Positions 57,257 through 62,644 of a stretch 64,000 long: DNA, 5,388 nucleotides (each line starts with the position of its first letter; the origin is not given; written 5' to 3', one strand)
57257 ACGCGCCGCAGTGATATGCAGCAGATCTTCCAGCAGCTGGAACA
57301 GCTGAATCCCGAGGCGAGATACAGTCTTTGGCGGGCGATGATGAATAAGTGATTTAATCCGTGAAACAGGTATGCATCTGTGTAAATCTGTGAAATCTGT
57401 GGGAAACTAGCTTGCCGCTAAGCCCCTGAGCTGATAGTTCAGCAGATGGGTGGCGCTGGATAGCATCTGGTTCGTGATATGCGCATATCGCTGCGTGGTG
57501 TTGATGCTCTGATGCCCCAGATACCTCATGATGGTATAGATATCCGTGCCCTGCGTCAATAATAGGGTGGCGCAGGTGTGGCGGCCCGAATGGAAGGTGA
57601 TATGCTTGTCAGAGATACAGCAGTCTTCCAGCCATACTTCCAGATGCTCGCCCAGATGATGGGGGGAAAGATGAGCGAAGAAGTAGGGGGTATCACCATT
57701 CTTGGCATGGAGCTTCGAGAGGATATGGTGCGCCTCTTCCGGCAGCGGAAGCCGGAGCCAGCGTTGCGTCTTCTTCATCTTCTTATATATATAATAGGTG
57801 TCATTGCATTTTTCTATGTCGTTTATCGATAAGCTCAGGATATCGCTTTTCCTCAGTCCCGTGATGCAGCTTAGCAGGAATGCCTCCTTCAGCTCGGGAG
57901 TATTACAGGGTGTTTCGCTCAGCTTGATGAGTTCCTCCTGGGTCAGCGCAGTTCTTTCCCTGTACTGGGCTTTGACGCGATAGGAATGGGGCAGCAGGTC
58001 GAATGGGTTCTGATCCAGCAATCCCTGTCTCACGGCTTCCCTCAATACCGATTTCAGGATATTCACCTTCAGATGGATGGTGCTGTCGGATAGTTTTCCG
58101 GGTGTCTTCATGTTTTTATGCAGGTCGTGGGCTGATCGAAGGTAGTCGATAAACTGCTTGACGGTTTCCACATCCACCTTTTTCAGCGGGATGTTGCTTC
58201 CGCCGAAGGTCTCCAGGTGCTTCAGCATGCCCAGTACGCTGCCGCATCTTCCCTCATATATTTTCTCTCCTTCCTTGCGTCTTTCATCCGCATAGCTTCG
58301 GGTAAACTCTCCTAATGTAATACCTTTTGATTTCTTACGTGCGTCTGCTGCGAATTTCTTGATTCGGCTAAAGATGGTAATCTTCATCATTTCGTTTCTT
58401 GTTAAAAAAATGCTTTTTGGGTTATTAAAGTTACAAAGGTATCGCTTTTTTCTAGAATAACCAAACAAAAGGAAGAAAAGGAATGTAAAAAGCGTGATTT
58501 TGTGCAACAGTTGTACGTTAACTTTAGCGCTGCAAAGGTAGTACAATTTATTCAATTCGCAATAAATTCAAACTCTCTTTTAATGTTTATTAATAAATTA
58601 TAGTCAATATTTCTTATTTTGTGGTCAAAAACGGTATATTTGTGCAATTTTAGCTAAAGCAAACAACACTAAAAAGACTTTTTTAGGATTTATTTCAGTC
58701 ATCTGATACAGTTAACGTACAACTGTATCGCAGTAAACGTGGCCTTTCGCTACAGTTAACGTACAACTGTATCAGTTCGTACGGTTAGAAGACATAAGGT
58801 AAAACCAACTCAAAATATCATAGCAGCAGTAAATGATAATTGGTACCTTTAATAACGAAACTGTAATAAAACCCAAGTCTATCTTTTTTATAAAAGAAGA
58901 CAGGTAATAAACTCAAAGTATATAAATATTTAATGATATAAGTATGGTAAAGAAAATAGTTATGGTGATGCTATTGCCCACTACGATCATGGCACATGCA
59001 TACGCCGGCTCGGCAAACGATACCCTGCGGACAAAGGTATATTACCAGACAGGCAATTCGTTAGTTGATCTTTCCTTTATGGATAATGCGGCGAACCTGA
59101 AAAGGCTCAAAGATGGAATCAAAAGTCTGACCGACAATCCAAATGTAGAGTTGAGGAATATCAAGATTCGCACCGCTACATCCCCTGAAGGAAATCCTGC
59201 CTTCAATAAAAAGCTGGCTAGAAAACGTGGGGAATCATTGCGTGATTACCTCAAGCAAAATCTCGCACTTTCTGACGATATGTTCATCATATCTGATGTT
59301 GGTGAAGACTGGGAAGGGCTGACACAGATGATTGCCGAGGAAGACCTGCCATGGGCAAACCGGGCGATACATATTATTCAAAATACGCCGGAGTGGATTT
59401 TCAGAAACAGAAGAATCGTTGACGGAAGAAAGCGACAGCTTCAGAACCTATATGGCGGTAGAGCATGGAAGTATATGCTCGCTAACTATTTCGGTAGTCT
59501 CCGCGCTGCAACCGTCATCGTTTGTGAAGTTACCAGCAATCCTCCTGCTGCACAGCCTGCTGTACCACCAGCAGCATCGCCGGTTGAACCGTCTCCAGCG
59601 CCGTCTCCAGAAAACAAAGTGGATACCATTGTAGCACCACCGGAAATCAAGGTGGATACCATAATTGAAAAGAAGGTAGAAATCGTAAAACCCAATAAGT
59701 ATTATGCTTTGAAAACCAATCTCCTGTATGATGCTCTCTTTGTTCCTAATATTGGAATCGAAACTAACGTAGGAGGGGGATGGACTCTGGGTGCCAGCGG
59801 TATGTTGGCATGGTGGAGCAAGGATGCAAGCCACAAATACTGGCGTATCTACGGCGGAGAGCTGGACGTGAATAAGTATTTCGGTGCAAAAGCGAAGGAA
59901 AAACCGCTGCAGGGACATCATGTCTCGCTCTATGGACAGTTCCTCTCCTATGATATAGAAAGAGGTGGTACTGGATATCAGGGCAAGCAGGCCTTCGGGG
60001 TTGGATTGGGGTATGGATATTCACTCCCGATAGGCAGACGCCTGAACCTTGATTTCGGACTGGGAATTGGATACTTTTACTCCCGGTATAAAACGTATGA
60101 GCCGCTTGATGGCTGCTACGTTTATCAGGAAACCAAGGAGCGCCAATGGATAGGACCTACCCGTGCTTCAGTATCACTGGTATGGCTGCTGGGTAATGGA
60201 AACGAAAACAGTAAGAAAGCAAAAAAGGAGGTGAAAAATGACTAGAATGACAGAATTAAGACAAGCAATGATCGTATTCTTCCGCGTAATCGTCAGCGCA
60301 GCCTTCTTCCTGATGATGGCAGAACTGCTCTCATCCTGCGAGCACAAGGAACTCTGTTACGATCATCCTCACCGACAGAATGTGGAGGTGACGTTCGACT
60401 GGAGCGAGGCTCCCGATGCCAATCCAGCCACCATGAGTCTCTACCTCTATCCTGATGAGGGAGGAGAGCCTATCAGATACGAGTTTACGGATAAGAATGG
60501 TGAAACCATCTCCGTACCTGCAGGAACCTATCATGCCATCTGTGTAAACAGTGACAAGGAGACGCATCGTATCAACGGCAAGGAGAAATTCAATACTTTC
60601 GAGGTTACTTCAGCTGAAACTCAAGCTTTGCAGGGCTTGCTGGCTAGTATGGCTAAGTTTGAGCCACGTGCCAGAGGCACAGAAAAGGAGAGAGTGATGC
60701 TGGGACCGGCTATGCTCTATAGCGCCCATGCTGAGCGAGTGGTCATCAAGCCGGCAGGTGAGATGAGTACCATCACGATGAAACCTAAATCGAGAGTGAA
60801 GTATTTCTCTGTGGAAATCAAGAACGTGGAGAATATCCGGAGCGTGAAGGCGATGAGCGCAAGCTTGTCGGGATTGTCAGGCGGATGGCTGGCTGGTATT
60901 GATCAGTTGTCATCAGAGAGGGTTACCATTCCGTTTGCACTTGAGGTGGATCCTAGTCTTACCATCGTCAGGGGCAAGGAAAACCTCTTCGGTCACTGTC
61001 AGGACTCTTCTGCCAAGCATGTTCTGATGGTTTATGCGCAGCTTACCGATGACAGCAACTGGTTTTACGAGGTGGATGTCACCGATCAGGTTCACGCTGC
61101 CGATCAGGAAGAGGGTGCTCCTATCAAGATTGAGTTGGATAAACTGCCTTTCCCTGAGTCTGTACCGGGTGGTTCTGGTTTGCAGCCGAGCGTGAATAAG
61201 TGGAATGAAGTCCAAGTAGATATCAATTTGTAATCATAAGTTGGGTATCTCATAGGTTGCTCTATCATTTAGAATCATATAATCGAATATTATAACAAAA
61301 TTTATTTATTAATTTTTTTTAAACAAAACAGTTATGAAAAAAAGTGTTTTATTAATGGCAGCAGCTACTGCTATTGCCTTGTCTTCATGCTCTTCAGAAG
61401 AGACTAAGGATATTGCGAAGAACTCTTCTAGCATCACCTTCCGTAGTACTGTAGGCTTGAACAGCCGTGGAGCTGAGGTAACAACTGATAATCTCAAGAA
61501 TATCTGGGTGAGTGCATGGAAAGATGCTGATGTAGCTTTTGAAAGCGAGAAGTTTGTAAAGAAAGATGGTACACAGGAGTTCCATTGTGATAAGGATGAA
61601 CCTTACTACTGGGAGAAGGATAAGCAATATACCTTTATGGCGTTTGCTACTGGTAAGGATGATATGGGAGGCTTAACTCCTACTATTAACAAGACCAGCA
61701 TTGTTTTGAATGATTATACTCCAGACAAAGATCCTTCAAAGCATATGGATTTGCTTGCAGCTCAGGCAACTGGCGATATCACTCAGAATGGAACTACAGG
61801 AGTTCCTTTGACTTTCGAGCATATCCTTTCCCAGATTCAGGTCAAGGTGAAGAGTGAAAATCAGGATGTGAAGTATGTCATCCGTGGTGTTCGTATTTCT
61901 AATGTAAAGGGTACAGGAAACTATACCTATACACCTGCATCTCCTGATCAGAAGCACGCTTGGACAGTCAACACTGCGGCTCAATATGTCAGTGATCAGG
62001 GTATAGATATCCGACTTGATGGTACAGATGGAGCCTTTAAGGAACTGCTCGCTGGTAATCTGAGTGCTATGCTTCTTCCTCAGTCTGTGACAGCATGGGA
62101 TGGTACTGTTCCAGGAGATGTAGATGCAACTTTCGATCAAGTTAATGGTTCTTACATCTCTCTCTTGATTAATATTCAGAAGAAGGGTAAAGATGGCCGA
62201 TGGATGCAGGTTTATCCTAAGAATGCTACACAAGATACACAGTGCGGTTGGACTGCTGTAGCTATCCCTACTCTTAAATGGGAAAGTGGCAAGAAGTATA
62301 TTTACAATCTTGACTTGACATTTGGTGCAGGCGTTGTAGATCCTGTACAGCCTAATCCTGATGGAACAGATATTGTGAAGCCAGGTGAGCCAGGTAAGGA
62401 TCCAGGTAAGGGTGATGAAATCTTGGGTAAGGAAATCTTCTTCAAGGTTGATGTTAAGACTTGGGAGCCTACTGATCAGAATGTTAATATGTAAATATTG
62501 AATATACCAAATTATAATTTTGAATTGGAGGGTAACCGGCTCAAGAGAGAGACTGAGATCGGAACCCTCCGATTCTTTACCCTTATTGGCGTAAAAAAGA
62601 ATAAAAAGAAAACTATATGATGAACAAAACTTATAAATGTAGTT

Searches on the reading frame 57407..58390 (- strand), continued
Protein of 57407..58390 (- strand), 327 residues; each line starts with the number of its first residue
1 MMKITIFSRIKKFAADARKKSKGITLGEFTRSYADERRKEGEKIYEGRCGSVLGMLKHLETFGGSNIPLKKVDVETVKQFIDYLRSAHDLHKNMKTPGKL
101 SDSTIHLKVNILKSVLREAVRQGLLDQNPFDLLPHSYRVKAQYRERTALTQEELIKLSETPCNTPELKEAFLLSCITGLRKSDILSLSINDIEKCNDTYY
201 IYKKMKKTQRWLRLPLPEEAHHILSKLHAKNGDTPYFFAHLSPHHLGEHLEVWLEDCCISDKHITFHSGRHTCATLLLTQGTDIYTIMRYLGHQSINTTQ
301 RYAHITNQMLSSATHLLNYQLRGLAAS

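Call 46: find_encoding_contigs(protein=P0109, flank=1500, max_places=10)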
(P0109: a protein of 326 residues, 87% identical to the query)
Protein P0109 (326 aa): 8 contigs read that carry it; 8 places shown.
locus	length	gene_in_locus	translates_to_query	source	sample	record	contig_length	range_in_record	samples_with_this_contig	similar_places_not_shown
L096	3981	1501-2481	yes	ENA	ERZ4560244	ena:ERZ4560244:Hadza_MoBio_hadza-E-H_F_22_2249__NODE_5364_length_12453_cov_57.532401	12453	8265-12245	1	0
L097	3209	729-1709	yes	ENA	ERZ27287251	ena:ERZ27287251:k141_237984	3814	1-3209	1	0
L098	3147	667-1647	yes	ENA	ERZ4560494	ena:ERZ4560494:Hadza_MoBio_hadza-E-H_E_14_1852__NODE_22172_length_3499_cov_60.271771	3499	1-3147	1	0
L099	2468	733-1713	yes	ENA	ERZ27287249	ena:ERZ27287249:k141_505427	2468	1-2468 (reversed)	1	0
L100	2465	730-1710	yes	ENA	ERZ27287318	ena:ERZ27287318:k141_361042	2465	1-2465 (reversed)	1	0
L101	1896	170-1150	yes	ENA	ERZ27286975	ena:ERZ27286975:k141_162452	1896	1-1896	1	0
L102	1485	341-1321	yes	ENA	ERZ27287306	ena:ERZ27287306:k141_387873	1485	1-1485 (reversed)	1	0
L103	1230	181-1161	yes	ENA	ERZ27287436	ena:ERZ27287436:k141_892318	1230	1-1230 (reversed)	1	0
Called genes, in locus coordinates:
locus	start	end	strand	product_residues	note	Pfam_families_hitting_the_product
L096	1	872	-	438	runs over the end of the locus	PF12099:DUF3575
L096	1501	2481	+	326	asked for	PF13102:Phage_int_SAM_5, PF00589:Phage_integrase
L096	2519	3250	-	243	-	PF00702:Hydrolase, PF13419:HAD_2 (weak)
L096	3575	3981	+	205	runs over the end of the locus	?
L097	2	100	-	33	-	?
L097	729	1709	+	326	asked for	PF13102:Phage_int_SAM_5, PF00589:Phage_integrase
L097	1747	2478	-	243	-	PF00702:Hydrolase, PF13419:HAD_2 (weak)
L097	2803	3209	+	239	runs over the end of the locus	PF19570:DUF6088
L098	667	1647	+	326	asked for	PF13102:Phage_int_SAM_5, PF00589:Phage_integrase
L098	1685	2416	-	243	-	PF00702:Hydrolase, PF13419:HAD_2 (weak)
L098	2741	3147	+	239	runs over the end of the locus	PF19570:DUF6088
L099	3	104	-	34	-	?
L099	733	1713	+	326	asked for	PF13102:Phage_int_SAM_5, PF00589:Phage_integrase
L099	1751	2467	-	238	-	?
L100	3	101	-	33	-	?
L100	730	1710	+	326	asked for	PF13102:Phage_int_SAM_5, PF00589:Phage_integrase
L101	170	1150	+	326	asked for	PF13102:Phage_int_SAM_5, PF00589:Phage_integrase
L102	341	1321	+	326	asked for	PF13102:Phage_int_SAM_5, PF00589:Phage_integrase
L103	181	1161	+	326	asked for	PF13102:Phage_int_SAM_5, PF00589:Phage_integrase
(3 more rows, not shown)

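Call 47: find_encoding_contigs(protein=P0016, flank=1500, max_places=10)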
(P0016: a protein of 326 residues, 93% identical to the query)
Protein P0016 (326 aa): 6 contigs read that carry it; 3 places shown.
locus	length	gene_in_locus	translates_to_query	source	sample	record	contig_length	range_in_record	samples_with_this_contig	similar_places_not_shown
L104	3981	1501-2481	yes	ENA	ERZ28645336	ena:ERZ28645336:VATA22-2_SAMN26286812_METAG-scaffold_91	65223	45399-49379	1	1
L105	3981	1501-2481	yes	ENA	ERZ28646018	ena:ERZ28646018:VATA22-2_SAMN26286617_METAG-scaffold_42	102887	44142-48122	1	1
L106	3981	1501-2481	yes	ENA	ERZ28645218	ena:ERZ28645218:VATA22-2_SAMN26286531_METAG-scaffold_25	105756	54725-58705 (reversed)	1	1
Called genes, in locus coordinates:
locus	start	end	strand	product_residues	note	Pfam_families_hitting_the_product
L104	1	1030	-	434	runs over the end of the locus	PF12099:DUF3575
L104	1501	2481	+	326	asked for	PF13102:Phage_int_SAM_5, PF00589:Phage_integrase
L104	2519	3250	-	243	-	PF00702:Hydrolase, PF13419:HAD_2 (weak)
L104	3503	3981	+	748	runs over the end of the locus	PF01384:PHO4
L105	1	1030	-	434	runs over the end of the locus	PF12099:DUF3575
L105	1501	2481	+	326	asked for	PF13102:Phage_int_SAM_5, PF00589:Phage_integrase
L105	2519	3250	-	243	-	PF00702:Hydrolase, PF13419:HAD_2 (weak)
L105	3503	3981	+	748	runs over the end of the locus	PF01384:PHO4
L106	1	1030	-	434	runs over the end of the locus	PF12099:DUF3575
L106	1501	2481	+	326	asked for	PF13102:Phage_int_SAM_5, PF00589:Phage_integrase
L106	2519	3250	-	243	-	PF00702:Hydrolase, PF13419:HAD_2 (weak)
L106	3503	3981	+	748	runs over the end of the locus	PF01384:PHO4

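Call 48: find_encoding_contigs(protein=P0103, flank=1500, max_places=10)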
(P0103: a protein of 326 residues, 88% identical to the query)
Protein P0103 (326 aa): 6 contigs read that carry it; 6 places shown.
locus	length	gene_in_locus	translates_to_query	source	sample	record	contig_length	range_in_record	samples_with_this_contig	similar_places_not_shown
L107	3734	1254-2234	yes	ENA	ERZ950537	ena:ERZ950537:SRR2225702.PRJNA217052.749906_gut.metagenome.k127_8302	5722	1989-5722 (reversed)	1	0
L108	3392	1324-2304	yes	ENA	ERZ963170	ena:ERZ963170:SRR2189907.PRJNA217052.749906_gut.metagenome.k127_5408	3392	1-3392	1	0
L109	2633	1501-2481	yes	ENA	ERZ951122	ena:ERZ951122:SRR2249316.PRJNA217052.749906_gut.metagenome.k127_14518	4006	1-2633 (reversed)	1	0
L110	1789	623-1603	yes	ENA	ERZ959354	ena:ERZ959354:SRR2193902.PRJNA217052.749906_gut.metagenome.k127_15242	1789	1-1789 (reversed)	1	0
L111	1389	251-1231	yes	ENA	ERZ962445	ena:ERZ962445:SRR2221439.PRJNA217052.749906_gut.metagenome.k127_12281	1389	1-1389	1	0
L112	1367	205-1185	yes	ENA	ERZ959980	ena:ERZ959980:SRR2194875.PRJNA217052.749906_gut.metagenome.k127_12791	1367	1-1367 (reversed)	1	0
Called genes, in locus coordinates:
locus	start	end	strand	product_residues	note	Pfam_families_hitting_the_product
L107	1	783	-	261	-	?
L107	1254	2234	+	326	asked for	PF13102:Phage_int_SAM_5, PF00589:Phage_integrase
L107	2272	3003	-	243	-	PF00702:Hydrolase, PF13419:HAD_2 (weak)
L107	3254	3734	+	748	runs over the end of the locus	PF01384:PHO4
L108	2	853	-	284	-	?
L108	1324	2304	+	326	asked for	PF13102:Phage_int_SAM_5, PF00589:Phage_integrase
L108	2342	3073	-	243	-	PF00702:Hydrolase, PF13419:HAD_2 (weak)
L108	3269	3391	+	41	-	?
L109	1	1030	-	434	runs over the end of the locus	PF12099:DUF3575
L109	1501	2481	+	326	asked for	PF13102:Phage_int_SAM_5, PF00589:Phage_integrase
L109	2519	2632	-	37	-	?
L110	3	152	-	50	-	?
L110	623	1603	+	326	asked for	PF13102:Phage_int_SAM_5, PF00589:Phage_integrase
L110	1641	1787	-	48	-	?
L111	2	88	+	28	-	?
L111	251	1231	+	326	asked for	PF13102:Phage_int_SAM_5, PF00589:Phage_integrase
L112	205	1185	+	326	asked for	PF13102:Phage_int_SAM_5, PF00589:Phage_integrase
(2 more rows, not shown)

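Call 58: search_protein_representatives(protein=window:57407-58390:-)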
Query: 327 residues. Proteins with E-value up to 0.001 (for the whole library): 44623; up to 1e-10: 5130; up to 1e-30: 254. The best 150 are listed.
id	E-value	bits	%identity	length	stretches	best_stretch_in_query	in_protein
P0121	3.4e-129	447.0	95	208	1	120-326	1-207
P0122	2.5e-107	375.1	79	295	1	1-218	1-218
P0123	4.1e-107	374.4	76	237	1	1-228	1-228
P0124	1.7e-100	352.7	81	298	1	1-203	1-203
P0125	2.0e-84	299.9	51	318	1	20-318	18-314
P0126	1.6e-67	244.4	47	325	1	21-278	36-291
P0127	2.4e-67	243.8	44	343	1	4-316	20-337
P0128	2.1e-65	237.4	40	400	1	11-318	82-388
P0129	2.3e-60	220.9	89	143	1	1-117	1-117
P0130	2.1e-56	207.9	42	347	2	15-224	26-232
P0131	4.0e-54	200.4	93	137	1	1-102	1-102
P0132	2.2e-44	168.4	36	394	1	20-313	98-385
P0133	7.3e-44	166.7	41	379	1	54-318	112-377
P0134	2.4e-43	165.0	41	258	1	55-311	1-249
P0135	9.3e-43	163.0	92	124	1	248-327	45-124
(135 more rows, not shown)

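Call 59: find_encoding_contigs(protein=P0125, flank=2500, max_places=6)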
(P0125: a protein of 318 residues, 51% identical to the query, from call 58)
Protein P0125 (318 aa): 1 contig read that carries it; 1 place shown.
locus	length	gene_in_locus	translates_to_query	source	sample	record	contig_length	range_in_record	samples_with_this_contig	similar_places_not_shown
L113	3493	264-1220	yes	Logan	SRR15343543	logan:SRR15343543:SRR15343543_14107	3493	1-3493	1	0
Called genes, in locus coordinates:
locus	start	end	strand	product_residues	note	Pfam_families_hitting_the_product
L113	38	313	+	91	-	-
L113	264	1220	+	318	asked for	PF13102:Phage_int_SAM_5, PF00589:Phage_integrase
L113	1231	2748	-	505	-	PF02638:GHL10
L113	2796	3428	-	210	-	PF03458:Gly_transporter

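Call 61: find_encoding_contigs(protein=P0127, flank=2500, max_places=6)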
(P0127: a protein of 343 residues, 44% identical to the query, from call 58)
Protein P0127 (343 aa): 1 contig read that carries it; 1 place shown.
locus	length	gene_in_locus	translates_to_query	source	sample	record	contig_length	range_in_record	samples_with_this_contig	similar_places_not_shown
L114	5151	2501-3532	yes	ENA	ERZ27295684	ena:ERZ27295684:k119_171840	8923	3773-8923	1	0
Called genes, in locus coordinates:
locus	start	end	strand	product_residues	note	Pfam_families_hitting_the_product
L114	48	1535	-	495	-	PF12984:DUF3868 (weak)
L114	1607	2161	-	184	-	PF12099:DUF3575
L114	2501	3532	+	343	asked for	PF13102:Phage_int_SAM_5, PF00589:Phage_integrase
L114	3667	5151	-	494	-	?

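Call 62: find_encoding_contigs(protein=P0126, flank=2500, max_places=6)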
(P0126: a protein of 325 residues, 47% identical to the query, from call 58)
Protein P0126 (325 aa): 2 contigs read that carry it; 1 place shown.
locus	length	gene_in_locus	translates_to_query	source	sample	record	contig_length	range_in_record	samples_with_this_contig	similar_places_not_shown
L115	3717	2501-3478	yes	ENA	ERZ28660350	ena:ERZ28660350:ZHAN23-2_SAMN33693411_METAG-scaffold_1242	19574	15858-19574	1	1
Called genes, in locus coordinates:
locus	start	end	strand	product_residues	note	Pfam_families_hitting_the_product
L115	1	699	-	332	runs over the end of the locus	PF17145:DUF5119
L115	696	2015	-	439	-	PF12099:DUF3575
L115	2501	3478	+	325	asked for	PF13102:Phage_int_SAM_5, PF00589:Phage_integrase (weak)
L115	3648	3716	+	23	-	?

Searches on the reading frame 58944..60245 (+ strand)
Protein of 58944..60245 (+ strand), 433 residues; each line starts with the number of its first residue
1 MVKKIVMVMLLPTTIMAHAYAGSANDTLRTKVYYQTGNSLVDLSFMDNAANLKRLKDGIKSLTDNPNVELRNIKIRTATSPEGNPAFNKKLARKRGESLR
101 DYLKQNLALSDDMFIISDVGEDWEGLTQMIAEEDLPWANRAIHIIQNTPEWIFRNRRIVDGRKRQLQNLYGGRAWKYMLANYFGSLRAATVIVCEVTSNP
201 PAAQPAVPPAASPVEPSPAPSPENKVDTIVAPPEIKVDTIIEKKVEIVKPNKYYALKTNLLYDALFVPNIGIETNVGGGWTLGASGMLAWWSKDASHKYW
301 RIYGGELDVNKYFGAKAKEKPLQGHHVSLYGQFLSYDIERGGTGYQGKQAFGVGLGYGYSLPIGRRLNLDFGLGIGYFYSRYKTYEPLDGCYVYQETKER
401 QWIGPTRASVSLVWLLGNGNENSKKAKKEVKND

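Call 7: search_protein_families(library=pfam, proteins=[window:58944-60245:+], max_evalue=0.01)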
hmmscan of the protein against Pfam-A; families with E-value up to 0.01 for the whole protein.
window:58944-60245:+ (433 aa): 1 family
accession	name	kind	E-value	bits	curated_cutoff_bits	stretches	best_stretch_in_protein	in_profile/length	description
PF12099.14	DUF3575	-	4.6e-36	124.2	21.1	1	251-416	15-177/177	Protein of unknown function (DUF3575)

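Call 11: find_encoding_contigs(protein=window:58944-60245:+, flank=4000, max_places=10)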
Protein window:58944-60245:+ (433 aa): no gene with exactly this product is on record in the collection.

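Call 43: search_protein_families(library=ncbifam, proteins=[window:58944-60245:+], max_evalue=0.001)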
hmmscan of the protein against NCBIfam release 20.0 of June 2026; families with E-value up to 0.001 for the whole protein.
window:58944-60245:+ (433 aa): 0 families

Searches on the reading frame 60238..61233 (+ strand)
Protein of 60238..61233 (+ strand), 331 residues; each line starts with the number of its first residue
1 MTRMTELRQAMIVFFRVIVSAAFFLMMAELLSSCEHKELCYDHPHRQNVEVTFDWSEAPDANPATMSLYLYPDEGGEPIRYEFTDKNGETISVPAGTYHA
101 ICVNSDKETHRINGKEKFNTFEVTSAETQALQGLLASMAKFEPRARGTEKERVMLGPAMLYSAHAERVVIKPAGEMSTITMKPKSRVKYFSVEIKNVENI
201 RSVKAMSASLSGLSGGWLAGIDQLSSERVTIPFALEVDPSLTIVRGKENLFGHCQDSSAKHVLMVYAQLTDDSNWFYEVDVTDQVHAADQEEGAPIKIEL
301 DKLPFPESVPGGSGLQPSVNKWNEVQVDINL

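Call 7: search_protein_families(library=pfam, proteins=[window:60238-61233:+], max_evalue=0.01)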
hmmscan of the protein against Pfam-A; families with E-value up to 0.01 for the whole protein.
window:60238-61233:+ (331 aa): 2 families
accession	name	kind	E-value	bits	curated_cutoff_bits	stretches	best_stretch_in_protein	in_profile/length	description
PF17145.10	DUF5119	-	2.4e-56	191.1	27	1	33-233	1-190/191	Domain of unknown function (DUF5119)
PF08842.16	Mfa2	-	0.00047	20.3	21.2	1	47-212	6-168/277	Fimbrillin-A associated anchor proteins Mfa1 and Mfa2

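Call 43: search_protein_families(library=ncbifam, proteins=[window:60238-61233:+], max_evalue=0.001)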
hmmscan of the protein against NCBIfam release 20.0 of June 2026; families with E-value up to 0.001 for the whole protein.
window:60238-61233:+ (331 aa): 0 families

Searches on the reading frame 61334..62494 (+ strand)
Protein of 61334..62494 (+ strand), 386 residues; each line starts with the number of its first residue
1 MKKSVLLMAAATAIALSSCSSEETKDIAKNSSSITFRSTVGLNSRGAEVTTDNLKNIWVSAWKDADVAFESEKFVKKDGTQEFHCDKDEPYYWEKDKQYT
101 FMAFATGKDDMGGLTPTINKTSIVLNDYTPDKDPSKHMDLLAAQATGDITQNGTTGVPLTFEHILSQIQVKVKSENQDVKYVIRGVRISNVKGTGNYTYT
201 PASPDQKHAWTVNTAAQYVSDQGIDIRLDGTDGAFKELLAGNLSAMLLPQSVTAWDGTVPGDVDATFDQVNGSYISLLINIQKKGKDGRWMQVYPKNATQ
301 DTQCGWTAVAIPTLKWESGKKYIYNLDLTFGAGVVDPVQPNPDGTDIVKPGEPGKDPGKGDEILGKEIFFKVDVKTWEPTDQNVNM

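Call 7: search_protein_families(library=pfam, proteins=[window:61334-62494:+], max_evalue=0.01)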
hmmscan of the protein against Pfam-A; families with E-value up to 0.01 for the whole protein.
window:61334-62494:+ (386 aa): 1 family
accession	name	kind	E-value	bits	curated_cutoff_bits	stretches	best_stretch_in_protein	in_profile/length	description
PF13149.12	Mfa_like_1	-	1.3e-17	65.1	27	1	48-329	5-232/246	Fimbrillin-like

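Call 43: search_protein_families(library=ncbifam, proteins=[window:61334-62494:+], max_evalue=0.001)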
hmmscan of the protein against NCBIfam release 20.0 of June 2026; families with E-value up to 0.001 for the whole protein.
window:61334-62494:+ (386 aa): 1 family
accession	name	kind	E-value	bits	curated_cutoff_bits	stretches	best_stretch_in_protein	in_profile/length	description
NF050142.1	PG1828_fam_lipo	equivalog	9.6e-05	23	50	1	1-34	1-35/59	PG1828 family lipoprotein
